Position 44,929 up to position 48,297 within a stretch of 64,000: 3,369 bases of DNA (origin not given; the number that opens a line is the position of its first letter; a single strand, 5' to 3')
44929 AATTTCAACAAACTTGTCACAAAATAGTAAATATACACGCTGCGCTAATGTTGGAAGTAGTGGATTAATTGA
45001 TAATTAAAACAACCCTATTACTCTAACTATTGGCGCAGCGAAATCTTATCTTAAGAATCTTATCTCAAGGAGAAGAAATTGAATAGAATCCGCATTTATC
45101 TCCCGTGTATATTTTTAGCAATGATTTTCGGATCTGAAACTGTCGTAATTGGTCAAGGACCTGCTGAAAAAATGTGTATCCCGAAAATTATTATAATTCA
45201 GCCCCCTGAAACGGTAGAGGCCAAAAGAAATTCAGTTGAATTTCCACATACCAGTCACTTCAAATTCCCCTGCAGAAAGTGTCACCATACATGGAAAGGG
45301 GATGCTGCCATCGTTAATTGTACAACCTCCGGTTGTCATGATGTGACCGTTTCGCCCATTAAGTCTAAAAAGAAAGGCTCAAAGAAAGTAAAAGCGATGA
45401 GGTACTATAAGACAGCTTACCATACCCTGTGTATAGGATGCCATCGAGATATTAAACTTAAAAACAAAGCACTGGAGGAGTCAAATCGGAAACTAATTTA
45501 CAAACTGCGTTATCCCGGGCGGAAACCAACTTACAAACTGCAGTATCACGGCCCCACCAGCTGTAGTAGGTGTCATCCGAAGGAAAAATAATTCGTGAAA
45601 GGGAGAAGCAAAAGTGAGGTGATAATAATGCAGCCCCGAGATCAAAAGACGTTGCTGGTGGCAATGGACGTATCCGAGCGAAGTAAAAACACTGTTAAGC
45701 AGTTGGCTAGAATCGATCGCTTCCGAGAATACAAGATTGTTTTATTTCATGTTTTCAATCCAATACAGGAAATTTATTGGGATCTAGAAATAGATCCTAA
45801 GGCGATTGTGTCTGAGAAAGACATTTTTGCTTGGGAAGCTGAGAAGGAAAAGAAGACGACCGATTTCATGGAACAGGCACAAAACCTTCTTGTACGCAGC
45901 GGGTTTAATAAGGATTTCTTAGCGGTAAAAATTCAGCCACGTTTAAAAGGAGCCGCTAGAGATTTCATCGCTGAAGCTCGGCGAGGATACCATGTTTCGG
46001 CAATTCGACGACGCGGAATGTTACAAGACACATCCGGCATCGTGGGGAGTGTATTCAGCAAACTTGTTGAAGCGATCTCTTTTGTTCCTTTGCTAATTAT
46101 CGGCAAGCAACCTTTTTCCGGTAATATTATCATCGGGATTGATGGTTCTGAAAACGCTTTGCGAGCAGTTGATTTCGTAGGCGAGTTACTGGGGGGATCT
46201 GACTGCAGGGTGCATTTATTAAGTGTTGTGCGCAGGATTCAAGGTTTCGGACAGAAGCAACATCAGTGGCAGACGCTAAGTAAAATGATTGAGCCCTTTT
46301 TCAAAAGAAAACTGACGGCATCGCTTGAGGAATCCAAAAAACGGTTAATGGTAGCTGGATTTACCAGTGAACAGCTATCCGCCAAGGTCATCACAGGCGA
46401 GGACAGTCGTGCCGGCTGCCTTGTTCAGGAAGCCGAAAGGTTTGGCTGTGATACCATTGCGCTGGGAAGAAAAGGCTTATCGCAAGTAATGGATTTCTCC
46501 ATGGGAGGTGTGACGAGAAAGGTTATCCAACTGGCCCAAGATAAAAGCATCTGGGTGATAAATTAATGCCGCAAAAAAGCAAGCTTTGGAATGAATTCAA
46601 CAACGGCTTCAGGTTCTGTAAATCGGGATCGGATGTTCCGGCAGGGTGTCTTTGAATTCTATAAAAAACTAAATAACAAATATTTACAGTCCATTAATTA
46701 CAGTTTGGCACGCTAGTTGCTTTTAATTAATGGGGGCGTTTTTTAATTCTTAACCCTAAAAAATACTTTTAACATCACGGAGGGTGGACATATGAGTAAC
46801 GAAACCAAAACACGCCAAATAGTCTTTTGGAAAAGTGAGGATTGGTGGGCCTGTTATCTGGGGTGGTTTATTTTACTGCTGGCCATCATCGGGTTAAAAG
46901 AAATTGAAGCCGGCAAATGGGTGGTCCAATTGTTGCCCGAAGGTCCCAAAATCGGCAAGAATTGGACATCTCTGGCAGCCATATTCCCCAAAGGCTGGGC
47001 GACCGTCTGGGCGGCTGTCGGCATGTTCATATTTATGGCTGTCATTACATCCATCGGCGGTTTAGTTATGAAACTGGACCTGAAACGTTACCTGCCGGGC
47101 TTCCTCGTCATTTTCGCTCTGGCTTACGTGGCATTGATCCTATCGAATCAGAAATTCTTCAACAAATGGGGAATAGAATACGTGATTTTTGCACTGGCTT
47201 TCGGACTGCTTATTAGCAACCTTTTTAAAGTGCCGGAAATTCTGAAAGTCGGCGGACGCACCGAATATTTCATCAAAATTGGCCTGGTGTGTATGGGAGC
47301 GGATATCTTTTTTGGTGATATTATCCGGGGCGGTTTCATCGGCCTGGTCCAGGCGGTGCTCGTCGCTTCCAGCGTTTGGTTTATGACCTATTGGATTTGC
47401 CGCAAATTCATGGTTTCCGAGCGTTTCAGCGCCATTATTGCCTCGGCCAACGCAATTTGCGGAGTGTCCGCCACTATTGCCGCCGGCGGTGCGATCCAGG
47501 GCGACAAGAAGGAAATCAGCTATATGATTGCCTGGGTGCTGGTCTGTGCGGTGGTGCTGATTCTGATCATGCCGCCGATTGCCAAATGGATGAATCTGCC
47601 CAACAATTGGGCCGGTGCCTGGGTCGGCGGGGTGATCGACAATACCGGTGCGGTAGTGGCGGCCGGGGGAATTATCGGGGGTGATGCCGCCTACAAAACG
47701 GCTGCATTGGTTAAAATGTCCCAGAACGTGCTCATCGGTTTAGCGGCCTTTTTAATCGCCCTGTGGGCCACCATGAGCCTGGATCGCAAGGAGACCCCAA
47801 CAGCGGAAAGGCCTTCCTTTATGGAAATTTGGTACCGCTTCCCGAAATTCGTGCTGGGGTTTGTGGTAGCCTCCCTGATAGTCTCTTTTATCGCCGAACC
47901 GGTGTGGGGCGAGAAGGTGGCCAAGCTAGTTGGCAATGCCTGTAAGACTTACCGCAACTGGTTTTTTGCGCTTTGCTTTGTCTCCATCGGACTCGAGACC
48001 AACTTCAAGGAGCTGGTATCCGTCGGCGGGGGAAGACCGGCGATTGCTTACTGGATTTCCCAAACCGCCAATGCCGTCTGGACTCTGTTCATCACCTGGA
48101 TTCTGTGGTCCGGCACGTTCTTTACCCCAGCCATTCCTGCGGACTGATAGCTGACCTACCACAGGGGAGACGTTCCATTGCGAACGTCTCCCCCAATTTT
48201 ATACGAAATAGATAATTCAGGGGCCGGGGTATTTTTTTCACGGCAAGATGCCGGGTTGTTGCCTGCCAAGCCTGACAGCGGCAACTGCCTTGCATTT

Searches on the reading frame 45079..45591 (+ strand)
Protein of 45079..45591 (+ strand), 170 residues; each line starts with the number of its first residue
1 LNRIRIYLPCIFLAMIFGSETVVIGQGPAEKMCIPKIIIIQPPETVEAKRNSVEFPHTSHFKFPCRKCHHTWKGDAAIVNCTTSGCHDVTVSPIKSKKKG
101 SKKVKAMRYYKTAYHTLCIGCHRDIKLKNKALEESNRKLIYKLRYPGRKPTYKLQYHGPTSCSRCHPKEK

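Call 31: search_protein_families(library=pfam, proteins=[window:45079-45591:+], max_evalue=0.00001)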
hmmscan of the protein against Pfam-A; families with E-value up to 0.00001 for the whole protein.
window:45079-45591:+ (170 aa): 1 family
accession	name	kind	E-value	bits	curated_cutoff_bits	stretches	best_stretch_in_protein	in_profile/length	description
PF02085.21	Cytochrom_CIII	-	8.3e-15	55.4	22.9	1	41-166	7-101/101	Class III cytochrome C family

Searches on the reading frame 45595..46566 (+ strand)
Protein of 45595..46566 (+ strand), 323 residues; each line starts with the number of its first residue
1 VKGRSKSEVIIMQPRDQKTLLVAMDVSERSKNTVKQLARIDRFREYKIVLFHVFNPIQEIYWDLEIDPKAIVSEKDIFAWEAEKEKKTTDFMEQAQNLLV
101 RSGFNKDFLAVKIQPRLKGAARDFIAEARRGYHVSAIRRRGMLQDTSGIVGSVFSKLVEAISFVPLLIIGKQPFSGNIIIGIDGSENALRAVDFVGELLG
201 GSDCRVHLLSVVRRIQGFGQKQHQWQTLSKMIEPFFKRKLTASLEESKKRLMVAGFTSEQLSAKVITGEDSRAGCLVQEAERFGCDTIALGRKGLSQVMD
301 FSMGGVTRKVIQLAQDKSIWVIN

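Call 31: search_protein_families(library=pfam, proteins=[window:45595-46566:+], max_evalue=0.00001)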
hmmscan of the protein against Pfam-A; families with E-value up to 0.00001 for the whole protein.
window:45595-46566:+ (323 aa): 1 family
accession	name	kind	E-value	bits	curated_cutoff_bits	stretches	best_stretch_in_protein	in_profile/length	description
PF00582.32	Usp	-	1.5e-17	64.9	24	1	177-314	4-133/141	Universal stress protein family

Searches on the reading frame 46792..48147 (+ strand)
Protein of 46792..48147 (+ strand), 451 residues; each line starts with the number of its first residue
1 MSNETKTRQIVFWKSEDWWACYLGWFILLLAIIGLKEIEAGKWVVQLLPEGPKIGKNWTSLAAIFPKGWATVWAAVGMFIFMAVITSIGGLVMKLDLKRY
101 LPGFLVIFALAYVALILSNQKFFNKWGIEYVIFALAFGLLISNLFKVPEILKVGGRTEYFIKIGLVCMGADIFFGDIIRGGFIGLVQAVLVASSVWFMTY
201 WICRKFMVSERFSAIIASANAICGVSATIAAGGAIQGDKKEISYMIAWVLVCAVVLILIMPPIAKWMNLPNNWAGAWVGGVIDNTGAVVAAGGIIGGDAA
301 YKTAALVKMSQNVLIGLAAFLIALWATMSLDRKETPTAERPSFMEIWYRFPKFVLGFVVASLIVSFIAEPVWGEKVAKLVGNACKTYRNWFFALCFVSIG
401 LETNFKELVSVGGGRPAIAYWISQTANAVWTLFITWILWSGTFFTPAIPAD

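Call 30: search_protein_families(library=pfam, proteins=[window:46792-48147:+], max_evalue=0.00001)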
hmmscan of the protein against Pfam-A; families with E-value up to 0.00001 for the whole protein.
window:46792-48147:+ (451 aa): 1 family
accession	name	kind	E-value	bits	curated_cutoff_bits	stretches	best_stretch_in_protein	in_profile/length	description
PF03601.19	Cons_hypoth698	-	6.5e-52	176.8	24.5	1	102-412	1-297/304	Conserved hypothetical protein 698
